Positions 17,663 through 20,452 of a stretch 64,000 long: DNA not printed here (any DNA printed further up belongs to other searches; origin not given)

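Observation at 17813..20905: TonB-dependent receptor operon under a DtxR/MntR-type operator (candidate TonB-dependent Mn/Fe uptake)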

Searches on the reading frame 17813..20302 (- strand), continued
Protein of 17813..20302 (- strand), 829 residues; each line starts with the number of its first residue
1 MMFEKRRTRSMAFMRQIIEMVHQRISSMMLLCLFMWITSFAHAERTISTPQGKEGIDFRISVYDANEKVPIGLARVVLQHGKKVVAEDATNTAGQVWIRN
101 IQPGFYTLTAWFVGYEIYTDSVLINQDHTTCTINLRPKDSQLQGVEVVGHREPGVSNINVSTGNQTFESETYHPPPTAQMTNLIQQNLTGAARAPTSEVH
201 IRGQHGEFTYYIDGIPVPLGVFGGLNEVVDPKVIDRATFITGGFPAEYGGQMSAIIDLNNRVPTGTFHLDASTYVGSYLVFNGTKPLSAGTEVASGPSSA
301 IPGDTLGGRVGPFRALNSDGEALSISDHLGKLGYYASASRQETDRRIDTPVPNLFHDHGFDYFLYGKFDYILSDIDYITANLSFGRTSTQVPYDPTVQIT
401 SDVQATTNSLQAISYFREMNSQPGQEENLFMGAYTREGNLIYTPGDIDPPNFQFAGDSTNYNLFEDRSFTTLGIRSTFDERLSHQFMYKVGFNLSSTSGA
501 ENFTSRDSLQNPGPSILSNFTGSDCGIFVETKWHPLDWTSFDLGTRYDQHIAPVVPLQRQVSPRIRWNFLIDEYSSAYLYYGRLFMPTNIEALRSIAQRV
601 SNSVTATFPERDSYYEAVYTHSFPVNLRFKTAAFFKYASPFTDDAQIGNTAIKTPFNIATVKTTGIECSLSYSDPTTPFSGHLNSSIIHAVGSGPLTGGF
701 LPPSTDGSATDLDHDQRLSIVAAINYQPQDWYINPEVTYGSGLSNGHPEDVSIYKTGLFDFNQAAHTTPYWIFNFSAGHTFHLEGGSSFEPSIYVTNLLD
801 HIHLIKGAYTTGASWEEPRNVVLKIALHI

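Call 44: predict_structure(alignment_id=A2)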
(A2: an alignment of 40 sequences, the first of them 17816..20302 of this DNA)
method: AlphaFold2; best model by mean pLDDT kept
length: 829 residues; sequences in the alignment: 40
mean_pLDDT: 55.0   pTM: 0.52
mean pLDDT of the five models: 55.0, 50.6, 48.4, 47.5, 41.8
residues with pLDDT >= 90: 0; 70-90: 253; 50-70: 231; < 50: 345
segments of 3 or more residues with pLDDT < 50: 1-4, 38-53, 139-263, 271-319, 343-359, 392-400, 447-460, 553-555, 585-611, 641-656, 696-714, 743-766, 802-819
pLDDT, mean of each block of 10 residues (from residue 1): 54 73 78 58 30 66 75 70 69 66 85 75 81 73 24 24 23 23 26 22 27 39 27 31 27 32 54 40 37 33 29 36 68 71 39 39 72 69 66 44 62 74 61 73 55 40 64 74 72 73 65 66 69 74 71 55 73 72 47 29 31 70 77 70 34 44 73 70 70 51 42 56 73 73 46 38 48 73 72 67 39 37 62
secondary structure, 60 per line:
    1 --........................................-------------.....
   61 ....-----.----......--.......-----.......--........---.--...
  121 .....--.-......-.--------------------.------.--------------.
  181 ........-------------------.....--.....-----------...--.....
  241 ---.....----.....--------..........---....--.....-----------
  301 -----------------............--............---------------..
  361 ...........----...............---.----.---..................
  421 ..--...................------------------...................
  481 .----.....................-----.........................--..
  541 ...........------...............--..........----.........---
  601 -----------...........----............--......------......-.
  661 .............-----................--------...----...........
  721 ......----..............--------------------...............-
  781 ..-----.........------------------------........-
elements in order (helices of 4 or more, strands of 3 or more residues): H3-42 E56-64 E75-80 E83-89 E95-101 E104-111 E118-125 E130-135 H180-188 E208-212 E215-219 E236-240 H244-248 E253-257 E266-275 E279-282 E285-289 E318-329 E332-343 E359-371 E376-390 E403-422 E425-443 E462-481 E486-506 E512-536 E539-551 E558-572 E575-584 H589-597 E612-622 E627-638 E641-646 E653-658 E660-673 E679-694 E710-726 E731-744 E765-779 E788-796 E821-828

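Call 46: search_protein_families(library=pfam, alignment_id=A2, max_evalue=0.01)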
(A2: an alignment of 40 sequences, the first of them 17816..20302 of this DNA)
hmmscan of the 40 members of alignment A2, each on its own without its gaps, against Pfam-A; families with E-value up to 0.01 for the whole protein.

A. member 1, window:17816-20302:- (829 aa): 4 families
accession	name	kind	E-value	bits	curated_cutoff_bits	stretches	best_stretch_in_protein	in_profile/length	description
PF13620.12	CarboxypepD_reg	-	6.4e-08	33.3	32.3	1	61-133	5-79/82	Carboxypeptidase regulatory-like domain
PF13715.12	CarbopepD_reg_2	-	2.4e-07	31.1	32.2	1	62-147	5-88/88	CarboxypepD_reg-like domain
PF14686.12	fn3_3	-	0.0001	22.5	24.4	1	90-130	31-73/75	Polysaccharide lyase family 4, domain II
PF07715.20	Plug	-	0.0021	19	23.9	1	190-251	39-102/107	TonB-dependent Receptor Plug Domain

B. families by the number of members that match (of 40 scanned): 11 families
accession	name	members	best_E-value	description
PF13620.12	CarboxypepD_reg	40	5.9e-12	Carboxypeptidase regulatory-like domain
PF13715.12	CarbopepD_reg_2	39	4.5e-10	CarboxypepD_reg-like domain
PF07715.20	Plug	31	1.9e-05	TonB-dependent Receptor Plug Domain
PF14686.12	fn3_3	18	1.5e-05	Polysaccharide lyase family 4, domain II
PF00593.30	TonB_dep_Rec_b-barrel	15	2.9e-17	TonB dependent receptor-like, beta-barrel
PF24025.1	Ig_DR_A0283-like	14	1.2e-05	DR_A0283-like, Ig-like domain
PF17802.7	SpaA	10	0.0004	Prealbumin-like fold domain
PF02369.22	Big_1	5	0.00016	Bacterial Ig-like domain (group 1)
PF16640.11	Big_3_5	3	0.0014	Bacterial Ig-like domain (group 3)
PF08308.17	PEGA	2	0.0022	PEGA domain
PF17210.9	SdrD_B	1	0.0052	SdrD B-like domain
